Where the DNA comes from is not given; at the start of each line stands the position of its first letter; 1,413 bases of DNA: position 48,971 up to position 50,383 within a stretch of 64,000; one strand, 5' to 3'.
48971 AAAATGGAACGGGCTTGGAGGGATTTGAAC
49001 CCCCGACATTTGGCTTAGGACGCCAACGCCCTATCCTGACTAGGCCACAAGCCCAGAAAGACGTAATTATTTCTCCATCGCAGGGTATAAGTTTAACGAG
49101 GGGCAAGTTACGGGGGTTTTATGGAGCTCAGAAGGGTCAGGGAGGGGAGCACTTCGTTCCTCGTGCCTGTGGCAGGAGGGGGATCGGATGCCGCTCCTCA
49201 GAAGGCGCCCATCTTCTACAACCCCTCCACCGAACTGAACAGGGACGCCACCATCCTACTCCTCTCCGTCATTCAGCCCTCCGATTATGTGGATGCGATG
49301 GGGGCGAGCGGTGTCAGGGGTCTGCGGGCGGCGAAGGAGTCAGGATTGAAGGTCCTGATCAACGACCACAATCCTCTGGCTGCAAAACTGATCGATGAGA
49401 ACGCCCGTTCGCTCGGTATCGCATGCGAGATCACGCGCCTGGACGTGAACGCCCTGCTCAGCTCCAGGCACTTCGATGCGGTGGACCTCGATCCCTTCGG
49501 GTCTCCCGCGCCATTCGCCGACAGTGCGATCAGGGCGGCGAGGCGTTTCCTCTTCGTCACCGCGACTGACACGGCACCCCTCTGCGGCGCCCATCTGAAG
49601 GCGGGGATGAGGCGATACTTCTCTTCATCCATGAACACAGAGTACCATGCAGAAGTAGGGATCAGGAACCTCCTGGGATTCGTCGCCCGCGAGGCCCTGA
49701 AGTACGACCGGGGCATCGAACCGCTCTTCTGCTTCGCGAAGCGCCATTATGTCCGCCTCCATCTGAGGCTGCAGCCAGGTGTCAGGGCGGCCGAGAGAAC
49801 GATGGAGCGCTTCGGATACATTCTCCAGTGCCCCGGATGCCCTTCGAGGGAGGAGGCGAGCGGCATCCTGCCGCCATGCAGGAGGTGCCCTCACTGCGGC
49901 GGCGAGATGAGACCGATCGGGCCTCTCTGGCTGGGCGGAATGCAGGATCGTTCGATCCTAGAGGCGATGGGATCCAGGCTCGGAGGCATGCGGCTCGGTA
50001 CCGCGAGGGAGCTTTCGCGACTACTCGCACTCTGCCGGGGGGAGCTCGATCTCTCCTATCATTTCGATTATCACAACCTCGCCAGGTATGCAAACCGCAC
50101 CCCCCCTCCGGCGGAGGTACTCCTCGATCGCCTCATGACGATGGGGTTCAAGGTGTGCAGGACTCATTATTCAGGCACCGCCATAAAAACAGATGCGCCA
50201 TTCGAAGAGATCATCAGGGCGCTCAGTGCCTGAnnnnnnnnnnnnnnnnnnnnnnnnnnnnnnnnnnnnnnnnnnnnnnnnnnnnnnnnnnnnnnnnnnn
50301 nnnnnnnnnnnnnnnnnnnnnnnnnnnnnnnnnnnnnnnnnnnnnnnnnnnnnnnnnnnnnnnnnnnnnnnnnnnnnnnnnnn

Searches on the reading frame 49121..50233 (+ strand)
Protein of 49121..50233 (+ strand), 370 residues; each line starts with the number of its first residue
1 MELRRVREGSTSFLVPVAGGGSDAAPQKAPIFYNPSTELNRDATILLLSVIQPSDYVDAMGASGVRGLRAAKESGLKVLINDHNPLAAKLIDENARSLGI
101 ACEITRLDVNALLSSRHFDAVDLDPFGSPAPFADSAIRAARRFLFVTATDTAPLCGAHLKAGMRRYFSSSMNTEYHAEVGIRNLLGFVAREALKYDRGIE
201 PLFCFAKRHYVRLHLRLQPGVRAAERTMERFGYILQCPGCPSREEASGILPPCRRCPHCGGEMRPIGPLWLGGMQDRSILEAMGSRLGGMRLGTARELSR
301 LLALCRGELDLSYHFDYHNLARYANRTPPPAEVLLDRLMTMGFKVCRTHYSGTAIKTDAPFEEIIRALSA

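Call 82: search_protein_families(library=pfam, proteins=[window:49121-50233:+], max_evalue=0.00001)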
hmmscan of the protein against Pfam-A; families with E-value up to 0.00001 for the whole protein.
window:49121-50233:+ (370 aa): 1 family
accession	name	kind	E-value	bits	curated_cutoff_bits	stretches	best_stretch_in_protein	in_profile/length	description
PF02005.22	TRM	-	1e-95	321.6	27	1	26-368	15-375/376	N2,N2-dimethylguanosine tRNA methyltransferase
